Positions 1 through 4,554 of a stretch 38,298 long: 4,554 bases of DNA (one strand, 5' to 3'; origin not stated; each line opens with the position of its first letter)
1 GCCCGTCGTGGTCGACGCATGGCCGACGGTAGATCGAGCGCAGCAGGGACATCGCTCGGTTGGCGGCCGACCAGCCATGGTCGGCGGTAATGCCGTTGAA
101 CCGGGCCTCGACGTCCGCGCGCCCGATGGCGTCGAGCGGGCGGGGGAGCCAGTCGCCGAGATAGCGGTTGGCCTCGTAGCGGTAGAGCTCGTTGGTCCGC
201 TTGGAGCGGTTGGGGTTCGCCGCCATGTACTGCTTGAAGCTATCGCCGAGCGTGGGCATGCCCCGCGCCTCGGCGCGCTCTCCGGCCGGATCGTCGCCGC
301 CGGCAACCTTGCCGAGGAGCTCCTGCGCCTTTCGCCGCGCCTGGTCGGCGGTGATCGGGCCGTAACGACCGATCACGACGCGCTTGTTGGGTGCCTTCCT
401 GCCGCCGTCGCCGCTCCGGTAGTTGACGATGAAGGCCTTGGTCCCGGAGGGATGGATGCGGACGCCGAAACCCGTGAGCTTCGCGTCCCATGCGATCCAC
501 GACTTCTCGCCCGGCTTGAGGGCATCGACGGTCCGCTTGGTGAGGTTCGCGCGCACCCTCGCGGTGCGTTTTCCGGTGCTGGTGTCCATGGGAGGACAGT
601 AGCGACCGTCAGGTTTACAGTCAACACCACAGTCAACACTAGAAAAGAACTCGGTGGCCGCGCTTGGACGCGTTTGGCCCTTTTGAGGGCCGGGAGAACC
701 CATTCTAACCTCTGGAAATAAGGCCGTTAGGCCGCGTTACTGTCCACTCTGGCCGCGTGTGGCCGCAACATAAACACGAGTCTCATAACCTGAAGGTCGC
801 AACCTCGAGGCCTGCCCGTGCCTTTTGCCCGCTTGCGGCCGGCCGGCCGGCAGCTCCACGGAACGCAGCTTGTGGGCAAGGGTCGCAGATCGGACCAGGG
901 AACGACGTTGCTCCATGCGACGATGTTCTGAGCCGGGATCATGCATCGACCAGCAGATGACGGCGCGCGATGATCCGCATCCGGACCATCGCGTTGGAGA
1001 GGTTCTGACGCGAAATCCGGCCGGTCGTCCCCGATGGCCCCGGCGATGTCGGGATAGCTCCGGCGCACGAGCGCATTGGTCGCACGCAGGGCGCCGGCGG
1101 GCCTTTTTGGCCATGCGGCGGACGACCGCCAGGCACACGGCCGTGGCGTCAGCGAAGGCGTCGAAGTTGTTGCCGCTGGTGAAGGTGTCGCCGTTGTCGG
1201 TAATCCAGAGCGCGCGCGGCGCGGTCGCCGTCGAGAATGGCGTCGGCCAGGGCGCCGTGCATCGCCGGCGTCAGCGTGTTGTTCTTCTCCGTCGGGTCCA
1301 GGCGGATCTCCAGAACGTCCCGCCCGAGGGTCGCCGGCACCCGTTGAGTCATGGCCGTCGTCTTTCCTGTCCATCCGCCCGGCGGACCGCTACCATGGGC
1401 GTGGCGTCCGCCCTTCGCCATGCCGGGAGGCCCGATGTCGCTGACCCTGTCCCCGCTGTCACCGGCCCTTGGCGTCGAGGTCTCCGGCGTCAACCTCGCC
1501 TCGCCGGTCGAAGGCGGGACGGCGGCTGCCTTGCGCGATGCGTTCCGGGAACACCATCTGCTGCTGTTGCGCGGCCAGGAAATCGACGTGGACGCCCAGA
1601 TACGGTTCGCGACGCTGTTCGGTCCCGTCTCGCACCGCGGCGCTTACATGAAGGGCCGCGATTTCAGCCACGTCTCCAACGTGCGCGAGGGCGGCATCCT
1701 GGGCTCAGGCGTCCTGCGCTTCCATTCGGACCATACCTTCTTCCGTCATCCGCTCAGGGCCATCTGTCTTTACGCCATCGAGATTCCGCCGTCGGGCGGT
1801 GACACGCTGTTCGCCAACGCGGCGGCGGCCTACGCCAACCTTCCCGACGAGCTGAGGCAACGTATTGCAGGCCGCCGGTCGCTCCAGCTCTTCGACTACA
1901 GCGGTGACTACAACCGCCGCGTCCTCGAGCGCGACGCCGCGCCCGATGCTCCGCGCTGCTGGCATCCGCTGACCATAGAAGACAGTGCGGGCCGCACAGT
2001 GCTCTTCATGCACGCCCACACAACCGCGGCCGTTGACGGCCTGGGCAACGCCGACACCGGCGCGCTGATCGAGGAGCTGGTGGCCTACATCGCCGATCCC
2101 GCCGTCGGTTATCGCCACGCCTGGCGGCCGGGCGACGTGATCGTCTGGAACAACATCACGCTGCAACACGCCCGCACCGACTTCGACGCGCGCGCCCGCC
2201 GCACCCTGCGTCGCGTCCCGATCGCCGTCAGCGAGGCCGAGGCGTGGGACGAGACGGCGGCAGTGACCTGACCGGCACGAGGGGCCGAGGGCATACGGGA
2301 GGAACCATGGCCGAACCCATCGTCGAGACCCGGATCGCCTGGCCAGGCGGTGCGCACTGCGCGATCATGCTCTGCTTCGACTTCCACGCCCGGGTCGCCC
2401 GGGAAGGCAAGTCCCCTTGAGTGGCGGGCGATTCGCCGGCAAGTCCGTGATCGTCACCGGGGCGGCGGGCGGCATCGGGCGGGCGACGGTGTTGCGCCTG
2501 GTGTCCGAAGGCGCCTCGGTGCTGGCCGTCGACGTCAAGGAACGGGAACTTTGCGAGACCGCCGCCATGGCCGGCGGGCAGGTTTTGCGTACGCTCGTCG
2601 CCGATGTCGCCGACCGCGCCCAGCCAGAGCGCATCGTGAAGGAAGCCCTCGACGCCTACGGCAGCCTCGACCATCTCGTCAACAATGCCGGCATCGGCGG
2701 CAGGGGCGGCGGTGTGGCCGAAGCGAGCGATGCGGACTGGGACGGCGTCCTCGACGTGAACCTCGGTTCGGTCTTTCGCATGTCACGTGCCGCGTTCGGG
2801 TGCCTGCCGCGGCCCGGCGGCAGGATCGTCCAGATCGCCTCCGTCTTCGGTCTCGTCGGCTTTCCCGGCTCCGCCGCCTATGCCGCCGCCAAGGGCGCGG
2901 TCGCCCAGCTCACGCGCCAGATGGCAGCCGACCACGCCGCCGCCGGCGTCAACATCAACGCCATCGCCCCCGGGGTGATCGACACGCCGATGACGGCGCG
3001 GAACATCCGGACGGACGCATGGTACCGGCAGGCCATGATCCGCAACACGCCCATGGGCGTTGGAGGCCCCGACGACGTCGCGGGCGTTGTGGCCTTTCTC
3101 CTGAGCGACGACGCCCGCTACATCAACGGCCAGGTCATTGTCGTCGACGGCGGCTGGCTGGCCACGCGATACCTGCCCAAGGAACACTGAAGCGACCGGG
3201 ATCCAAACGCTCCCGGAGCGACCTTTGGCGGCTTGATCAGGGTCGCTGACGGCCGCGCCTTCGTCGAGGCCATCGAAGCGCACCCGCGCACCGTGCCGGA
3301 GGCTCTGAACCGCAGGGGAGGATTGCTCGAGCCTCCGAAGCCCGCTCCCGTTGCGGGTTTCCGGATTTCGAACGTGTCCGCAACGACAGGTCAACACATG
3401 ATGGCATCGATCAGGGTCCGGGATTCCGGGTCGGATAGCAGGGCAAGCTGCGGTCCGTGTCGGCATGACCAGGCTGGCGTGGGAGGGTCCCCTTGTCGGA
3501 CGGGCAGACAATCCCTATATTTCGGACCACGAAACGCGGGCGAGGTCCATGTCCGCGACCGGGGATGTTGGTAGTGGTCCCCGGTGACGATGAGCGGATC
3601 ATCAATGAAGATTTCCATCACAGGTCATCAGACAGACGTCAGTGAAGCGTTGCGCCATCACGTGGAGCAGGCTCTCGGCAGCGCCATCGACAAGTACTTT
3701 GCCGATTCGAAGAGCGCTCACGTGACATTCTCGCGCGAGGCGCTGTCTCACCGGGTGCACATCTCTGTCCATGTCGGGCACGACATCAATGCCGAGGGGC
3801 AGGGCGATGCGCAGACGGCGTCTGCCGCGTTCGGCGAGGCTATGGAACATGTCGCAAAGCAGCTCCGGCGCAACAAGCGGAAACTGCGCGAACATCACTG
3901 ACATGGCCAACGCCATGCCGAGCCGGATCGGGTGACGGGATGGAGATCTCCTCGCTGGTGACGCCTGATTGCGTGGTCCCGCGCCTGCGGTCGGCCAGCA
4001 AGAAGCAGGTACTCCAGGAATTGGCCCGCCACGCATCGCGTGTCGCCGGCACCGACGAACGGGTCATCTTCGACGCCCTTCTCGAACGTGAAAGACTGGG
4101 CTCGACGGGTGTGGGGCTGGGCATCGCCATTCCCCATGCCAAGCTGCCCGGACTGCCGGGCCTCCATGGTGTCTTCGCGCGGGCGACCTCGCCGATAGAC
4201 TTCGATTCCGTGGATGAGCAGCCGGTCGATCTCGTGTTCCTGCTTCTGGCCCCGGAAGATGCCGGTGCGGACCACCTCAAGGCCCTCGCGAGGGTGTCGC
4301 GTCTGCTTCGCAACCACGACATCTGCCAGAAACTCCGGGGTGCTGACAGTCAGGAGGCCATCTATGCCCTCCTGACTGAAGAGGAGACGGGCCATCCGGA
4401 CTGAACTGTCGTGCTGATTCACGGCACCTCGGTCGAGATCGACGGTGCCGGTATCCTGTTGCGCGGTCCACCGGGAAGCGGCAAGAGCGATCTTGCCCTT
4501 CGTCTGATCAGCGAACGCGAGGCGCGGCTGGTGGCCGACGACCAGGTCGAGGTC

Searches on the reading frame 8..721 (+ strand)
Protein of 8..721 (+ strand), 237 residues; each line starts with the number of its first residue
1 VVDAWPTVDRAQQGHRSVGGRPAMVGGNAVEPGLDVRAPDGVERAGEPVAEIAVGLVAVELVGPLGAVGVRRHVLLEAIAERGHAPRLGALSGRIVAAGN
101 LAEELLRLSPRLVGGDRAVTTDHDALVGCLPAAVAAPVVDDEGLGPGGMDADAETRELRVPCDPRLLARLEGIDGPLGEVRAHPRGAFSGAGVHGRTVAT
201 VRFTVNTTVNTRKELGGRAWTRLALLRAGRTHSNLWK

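Call 64: search_protein_families(library=pfam, proteins=[window:8-721:+], max_evalue=0.00001)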
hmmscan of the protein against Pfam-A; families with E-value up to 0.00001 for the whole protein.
window:8-721:+ (237 aa): 0 families
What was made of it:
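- Tried and rejected: It has no Pfam hit (call 64).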

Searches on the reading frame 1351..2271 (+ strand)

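Call 64: search_protein_families(library=pfam, proteins=[window:1351-2271:+], max_evalue=0.00001)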
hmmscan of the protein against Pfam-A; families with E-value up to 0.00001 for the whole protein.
window:1351-2271:+ (306 aa): 1 family
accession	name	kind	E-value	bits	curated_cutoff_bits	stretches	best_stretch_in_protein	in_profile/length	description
PF02668.22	TauD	-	6.4e-52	177.5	27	1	34-289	3-266/267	Taurine catabolism dioxygenase TauD, TfdA family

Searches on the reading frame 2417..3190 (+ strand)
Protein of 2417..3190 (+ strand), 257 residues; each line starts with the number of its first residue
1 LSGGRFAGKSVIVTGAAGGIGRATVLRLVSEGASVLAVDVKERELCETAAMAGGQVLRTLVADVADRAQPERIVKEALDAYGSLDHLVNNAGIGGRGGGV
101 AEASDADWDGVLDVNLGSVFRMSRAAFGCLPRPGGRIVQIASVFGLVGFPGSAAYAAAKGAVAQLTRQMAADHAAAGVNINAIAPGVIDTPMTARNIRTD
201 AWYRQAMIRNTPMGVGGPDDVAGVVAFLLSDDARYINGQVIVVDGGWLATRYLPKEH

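Call 64: search_protein_families(library=pfam, proteins=[window:2417-3190:+], max_evalue=0.00001)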
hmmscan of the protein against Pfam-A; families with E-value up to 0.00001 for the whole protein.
window:2417-3190:+ (257 aa): 4 families
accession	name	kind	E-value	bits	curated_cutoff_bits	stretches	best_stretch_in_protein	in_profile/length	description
PF13561.12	adh_short_C2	-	3.6e-61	207.2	27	1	15-247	1-235/236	Enoyl-(Acyl carrier protein) reductase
PF00106.31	adh_short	-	4.8e-54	183.3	26.6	1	9-196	1-190/195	short chain dehydrogenase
PF08659.16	KR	-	1.2e-12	48.5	22.6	1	11-181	3-176/180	KR domain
PF01370.27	Epimerase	-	3e-07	30.5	20.9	1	11-181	1-171/240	NAD dependent epimerase/dehydratase family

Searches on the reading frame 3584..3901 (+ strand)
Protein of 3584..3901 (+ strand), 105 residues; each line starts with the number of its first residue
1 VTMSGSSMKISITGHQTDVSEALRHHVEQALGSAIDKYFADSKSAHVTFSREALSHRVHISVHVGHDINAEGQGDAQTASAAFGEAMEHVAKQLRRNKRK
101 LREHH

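Call 3: search_protein_families(library=pfam, proteins=[window:3584-3901:+])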
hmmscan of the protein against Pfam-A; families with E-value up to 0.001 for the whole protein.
window:3584-3901:+ (105 aa): 1 family
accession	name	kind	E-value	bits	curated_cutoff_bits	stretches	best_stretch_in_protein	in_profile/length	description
PF02482.25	Ribosomal_S30AE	-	2.2e-18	67.2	23.7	1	10-102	1-88/88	Sigma 54 modulation protein / S30EA ribosomal protein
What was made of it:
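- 3584..3901 (+): hpf (ribosome hibernation / sigma-54 modulation protein). Pfam Ribosomal_S30AE, E 2e-18 (call 3).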

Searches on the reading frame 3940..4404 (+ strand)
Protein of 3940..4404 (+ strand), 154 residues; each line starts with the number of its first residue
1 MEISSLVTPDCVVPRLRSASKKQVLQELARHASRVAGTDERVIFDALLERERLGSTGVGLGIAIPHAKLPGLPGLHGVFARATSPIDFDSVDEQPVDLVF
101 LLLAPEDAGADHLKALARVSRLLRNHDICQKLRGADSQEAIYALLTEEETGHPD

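Call 3: search_protein_families(library=pfam, proteins=[window:3940-4404:+])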
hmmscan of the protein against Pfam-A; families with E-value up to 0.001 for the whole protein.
window:3940-4404:+ (154 aa): 1 family
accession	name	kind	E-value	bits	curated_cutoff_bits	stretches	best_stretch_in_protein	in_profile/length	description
PF00359.27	PTS_EIIA_2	-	1.9e-31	109.4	27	1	6-147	2-143/144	Phosphoenolpyruvate-dependent sugar phosphotransferase system, EIIA 2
